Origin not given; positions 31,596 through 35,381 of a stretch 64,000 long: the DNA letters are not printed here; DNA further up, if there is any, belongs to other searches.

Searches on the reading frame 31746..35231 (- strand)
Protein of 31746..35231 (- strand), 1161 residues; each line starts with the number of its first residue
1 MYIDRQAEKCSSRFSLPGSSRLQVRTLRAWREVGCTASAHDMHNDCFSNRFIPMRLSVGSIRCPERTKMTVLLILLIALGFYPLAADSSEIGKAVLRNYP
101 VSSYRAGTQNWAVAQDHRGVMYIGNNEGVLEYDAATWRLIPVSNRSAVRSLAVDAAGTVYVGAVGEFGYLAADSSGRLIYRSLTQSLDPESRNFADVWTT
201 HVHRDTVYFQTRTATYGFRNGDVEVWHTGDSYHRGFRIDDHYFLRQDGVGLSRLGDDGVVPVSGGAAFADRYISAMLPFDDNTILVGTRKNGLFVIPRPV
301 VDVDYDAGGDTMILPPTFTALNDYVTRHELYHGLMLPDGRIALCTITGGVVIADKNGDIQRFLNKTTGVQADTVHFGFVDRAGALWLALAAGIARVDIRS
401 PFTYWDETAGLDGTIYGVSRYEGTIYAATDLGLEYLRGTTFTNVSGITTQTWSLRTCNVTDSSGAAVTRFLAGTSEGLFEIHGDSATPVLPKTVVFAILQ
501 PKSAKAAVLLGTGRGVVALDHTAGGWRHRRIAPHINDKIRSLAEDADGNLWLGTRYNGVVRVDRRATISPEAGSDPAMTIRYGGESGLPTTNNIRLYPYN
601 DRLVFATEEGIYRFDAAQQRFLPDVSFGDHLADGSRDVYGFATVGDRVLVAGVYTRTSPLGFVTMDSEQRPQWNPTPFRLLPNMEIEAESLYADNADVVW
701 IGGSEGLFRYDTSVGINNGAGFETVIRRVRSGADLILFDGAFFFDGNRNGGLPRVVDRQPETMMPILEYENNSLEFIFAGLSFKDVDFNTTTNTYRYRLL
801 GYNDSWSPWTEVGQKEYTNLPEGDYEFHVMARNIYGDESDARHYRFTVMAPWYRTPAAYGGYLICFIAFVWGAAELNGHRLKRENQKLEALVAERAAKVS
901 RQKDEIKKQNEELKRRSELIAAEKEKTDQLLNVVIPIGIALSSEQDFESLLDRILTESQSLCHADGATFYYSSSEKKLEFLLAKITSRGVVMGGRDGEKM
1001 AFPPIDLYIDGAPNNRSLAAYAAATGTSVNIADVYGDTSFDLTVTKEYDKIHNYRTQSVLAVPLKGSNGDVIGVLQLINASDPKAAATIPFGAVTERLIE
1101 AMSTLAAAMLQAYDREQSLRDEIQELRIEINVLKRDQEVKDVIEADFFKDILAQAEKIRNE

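Call 6: search_protein_families(library=pfam, proteins=[window:31746-35231:-], max_evalue=1)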
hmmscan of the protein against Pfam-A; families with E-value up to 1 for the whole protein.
window:31746-35231:- (1161 aa): 4 families
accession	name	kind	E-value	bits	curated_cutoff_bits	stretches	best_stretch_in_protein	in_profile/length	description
PF07494.17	Reg_prop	-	3.2e-12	45.5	20.4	1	536-555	4-23/24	Two component regulator propeller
PF07495.19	Y_Y_Y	-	1.7e-11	44.3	26.6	1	789-847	4-63/65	Y_Y_Y domain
PF01590.32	GAF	-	3.9e-11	44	22.4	1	946-1108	1-131/133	GAF domain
PF07701.20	HNOBA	-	0.0044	17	23.4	1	894-940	168-213/216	Heme NO binding associated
